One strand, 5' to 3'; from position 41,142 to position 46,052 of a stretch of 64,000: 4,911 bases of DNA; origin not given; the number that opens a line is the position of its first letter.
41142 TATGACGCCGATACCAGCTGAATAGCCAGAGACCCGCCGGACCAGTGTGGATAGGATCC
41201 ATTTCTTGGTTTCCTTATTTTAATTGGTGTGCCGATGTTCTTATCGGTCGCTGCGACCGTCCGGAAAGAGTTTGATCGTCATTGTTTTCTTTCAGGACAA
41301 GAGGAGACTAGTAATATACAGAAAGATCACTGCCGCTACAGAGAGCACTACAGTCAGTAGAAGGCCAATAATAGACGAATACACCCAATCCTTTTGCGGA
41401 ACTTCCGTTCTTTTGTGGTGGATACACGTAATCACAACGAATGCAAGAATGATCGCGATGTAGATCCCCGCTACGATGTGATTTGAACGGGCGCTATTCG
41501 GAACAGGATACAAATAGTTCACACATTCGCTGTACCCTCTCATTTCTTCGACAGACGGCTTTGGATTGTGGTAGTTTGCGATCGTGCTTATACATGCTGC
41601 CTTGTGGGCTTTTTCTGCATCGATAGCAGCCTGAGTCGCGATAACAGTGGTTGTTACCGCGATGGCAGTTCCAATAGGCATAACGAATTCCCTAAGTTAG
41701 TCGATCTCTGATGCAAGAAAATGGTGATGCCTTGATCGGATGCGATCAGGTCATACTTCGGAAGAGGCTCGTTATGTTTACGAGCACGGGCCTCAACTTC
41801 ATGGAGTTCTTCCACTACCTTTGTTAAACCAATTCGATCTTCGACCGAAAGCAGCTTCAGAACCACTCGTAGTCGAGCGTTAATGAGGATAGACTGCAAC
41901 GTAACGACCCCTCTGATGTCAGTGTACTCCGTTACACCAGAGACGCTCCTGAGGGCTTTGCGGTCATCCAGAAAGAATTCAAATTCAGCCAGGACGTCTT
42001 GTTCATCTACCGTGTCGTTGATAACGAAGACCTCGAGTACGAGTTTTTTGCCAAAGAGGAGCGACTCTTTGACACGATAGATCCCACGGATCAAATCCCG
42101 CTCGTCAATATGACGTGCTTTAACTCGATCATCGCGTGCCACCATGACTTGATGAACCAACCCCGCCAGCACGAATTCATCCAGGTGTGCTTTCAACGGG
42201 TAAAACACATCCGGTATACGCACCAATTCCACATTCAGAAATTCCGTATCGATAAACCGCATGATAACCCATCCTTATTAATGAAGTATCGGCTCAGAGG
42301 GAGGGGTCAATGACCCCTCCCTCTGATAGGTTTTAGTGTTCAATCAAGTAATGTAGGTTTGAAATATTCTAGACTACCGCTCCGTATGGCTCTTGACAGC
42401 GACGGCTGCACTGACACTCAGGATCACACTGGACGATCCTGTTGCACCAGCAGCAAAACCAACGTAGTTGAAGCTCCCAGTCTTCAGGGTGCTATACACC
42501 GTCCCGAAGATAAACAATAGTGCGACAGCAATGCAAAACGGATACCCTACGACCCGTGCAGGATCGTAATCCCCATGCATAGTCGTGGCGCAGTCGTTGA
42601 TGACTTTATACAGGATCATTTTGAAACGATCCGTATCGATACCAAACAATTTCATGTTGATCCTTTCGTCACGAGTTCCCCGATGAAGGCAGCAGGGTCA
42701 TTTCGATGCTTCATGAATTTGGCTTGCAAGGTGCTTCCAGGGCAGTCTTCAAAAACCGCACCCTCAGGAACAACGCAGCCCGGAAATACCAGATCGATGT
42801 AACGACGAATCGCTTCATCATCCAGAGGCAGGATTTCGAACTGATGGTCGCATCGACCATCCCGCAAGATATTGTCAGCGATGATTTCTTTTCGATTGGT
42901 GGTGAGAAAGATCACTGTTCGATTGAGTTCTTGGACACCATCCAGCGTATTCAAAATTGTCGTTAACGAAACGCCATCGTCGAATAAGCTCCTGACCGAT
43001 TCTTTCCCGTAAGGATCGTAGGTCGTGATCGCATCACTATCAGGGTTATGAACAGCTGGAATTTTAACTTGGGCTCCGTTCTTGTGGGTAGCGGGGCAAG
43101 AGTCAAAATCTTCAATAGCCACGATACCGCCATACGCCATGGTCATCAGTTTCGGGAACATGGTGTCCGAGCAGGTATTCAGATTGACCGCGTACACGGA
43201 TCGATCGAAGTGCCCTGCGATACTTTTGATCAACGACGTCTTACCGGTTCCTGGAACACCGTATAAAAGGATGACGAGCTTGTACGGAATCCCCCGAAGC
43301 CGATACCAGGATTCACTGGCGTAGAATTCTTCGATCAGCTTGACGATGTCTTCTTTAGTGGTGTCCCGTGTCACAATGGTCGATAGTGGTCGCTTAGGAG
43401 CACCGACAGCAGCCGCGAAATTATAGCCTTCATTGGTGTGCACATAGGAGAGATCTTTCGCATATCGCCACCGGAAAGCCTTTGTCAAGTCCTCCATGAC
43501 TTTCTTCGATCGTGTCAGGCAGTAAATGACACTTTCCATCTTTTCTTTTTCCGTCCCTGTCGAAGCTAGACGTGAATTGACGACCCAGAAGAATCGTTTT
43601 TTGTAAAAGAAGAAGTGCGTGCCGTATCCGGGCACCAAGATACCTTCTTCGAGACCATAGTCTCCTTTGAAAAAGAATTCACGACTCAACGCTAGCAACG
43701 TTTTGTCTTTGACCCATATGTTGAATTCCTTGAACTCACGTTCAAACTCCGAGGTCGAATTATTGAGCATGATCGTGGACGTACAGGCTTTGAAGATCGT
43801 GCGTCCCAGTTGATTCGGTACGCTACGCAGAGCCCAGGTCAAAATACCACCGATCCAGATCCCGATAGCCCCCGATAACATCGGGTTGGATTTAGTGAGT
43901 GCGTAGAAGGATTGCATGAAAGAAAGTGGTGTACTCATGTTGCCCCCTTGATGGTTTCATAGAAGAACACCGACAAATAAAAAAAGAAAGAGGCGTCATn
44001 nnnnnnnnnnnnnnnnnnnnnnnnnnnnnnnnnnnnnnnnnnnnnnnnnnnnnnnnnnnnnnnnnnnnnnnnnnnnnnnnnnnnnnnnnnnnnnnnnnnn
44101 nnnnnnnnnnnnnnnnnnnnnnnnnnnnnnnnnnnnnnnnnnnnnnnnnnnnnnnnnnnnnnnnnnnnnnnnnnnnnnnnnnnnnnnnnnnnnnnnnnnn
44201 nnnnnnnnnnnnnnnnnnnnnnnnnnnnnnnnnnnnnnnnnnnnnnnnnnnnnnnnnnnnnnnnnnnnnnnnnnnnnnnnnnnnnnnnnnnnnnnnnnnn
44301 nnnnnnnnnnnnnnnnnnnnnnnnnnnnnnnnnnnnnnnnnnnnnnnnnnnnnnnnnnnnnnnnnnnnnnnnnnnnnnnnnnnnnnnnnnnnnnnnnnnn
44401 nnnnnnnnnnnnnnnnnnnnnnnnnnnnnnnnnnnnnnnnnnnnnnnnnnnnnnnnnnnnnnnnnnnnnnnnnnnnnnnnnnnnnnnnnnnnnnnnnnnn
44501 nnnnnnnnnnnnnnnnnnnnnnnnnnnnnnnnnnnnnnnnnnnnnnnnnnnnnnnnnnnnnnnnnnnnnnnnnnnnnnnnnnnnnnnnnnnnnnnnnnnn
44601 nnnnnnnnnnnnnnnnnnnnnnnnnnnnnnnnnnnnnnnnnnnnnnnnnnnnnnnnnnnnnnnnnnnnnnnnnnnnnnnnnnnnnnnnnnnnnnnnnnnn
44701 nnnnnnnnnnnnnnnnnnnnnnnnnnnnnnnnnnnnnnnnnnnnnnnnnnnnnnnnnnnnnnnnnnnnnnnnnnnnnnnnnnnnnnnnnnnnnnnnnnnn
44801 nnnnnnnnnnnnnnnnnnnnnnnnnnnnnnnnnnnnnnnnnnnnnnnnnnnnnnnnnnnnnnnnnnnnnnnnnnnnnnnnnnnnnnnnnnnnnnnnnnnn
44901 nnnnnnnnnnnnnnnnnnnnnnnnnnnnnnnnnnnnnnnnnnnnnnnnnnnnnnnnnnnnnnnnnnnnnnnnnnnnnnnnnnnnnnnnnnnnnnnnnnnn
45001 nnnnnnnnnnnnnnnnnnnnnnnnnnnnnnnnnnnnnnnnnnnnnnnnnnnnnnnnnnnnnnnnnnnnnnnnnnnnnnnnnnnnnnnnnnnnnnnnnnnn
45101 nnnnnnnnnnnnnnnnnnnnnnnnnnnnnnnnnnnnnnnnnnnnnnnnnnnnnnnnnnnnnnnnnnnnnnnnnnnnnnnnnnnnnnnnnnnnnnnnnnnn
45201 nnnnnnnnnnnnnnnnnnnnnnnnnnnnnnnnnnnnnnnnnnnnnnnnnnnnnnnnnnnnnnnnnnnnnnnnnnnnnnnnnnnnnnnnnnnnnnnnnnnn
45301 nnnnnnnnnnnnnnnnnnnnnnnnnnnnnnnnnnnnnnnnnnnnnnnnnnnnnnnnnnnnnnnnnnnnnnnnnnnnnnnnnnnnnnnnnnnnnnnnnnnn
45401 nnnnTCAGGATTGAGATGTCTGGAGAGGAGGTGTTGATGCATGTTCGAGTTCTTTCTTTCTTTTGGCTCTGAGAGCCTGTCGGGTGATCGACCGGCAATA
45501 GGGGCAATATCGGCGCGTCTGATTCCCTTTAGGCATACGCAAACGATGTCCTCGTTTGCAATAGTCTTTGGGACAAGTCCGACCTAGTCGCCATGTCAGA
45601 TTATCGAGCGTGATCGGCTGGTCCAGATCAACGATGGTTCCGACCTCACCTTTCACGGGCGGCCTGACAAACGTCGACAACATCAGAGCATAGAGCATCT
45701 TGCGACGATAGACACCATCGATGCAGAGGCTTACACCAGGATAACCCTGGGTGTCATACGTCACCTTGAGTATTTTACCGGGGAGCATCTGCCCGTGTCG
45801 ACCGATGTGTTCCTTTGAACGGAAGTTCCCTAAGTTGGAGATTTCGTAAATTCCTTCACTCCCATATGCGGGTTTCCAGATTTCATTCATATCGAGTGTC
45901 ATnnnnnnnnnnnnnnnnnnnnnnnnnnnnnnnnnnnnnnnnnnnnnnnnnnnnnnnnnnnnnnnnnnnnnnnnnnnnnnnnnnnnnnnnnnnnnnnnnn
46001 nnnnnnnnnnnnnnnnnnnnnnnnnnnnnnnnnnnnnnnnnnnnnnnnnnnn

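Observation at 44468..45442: Primase(Toprim)-NADAR in-frame fusion with an internal start: possible fork-tethered anti-DarT enzyme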

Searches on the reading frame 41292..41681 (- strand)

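Call 13: search_protein_families(library=pfam, proteins=[window:41292-41681:-], max_evalue=0.01)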
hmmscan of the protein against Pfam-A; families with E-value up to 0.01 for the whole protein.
window:41292-41681:- (129 aa): 1 family
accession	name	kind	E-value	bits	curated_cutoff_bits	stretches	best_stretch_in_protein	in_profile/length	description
PF06664.17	WLS-like_TM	-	0.0038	17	28.3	1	57-123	65-130/247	Wntless-like, transmembrane domain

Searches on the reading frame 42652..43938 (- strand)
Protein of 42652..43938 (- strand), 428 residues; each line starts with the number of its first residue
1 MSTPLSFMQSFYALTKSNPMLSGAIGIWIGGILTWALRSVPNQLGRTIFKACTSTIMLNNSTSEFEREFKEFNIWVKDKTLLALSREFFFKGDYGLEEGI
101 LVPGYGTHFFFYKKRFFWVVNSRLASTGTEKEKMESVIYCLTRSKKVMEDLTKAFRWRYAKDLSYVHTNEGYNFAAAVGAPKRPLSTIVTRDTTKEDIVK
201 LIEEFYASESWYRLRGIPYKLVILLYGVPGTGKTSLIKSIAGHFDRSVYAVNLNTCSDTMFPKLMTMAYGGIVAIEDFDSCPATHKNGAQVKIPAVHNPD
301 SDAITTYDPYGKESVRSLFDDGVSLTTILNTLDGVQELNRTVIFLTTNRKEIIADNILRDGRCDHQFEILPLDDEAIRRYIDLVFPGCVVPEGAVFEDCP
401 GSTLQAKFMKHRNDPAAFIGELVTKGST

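Call 5: search_protein_families(library=pfam, proteins=[window:42652-43938:-], max_evalue=1)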
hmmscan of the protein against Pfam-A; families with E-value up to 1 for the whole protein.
window:42652-43938:- (428 aa): 31 families (the best 25 are shown)
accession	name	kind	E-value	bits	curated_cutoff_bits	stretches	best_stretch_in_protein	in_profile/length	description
PF00004.35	AAA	-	2.1e-13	51.3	21.2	2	223-257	1-35/131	ATPase family associated with various cellular activities (AAA)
PF08740.16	BCS1_N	-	2.1e-08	34.8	28.1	1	101-187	85-181/182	BCS1 N terminal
PF13191.12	AAA_16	-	0.00023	22.1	32.6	1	221-256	25-60/167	AAA ATPase domain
PF07728.20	AAA_5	-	0.00063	20.2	22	1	223-254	2-34/139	AAA domain (dynein-related subfamily)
PF05673.19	DUF815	-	0.004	16.8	23.8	1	184-247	26-80/249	Protein of unknown function (DUF815)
PF13401.12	AAA_22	-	0.0051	17.6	27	1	220-254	5-42/130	AAA domain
PF25201.1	nSTAND6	-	0.0074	16.8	27.7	1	221-247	19-45/148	Novel STAND NTPase 6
PF13479.12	AAA_24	-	0.0081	16.5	27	1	220-240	2-22/195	AAA domain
PF01443.25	Viral_helicase1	-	0.0085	16.4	21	1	225-255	3-33/228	Viral superfamily 1 RNA helicase core domain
PF13521.12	AAA_28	-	0.014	16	27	1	223-248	2-27/164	AAA domain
PF12775.13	AAA_7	-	0.014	15.3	25.8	1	220-259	33-73/181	P-loop containing dynein motor region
PF03029.23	ATP_bind_1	-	0.015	15.6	27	1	226-260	2-39/240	Conserved hypothetical ATP binding protein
PF00493.29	MCM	-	0.023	14.3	23.3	1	220-252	57-89/224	MCM P-loop domain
PF13245.12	AAA_19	-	0.029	15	25.1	1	222-246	13-37/134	AAA domain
PF13671.12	AAA_33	-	0.031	15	27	1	222-263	1-40/143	AAA domain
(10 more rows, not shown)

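Call 6: search_protein_families(library=phrogs, proteins=[window:42652-43938:-], max_evalue=0.01)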
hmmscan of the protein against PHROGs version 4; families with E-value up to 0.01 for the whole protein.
window:42652-43938:- (428 aa): 14 families
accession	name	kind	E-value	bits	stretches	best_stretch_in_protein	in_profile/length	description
phrog_7485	-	unknown function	4.1e-105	353.2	1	4-424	5-414/430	-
phrog_3757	-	unknown function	9.1e-12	46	1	178-256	85-162/367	-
phrog_30773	-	unknown function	1.5e-08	34.4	1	190-367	167-329/666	-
phrog_14322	-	unknown function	2.8e-08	34.4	1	222-290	228-301/398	-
phrog_10440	-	unknown function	5.9e-06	26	1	322-384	303-366/483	-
phrog_249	-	moron, auxiliary metabolic gene and host takeover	4.5e-05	23.9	1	125-258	47-165/380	porphyrin biosynthesis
phrog_9172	-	unknown function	4.9e-05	23.3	0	222-240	109-127/509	-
phrog_5846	-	DNA, RNA and nucleotide metabolism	0.00092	19.6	0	220-246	38-64/380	clamp loader of DNA polymerase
phrog_168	-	DNA, RNA and nucleotide metabolism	0.0011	19.7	1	223-356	45-146/314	clamp loader of DNA polymerase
phrog_10401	-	other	0.0019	18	1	222-253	462-493/667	ATPase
phrog_124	-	DNA, RNA and nucleotide metabolism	0.0035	17.8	1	222-242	45-65/382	Sak4-like ssDNA annealing protein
phrog_11838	-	DNA, RNA and nucleotide metabolism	0.0053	17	1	215-256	40-76/420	clamp loader of DNA polymerase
phrog_33861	-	unknown function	0.0054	16.5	0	320-380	302-364/407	-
phrog_1297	-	other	0.0072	16.4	0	220-257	25-62/356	ATPase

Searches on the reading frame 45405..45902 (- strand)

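Call 5: search_protein_families(library=pfam, proteins=[window:45405-45902:-], max_evalue=1)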
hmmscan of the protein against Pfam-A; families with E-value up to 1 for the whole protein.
window:45405-45902:- (165 aa): 1 family
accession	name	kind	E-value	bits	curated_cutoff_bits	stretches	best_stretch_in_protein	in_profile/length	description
PF07463.16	NUMOD4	-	5.5e-13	49.4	23.4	1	7-59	1-48/49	NUMOD4 motif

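Call 6: search_protein_families(library=phrogs, proteins=[window:45405-45902:-], max_evalue=0.01)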
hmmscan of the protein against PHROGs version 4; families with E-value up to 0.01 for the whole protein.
window:45405-45902:- (165 aa): 3 families
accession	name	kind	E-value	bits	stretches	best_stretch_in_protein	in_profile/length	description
phrog_1492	-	DNA, RNA and nucleotide metabolism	4.8e-15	56.6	1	4-154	42-217/414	HNH endonuclease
phrog_959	-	DNA, RNA and nucleotide metabolism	5.5e-14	53.1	1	4-105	3-97/138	HNH endonuclease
phrog_59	-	DNA, RNA and nucleotide metabolism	1.1e-10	42.4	1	2-85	133-205/423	HNH endonuclease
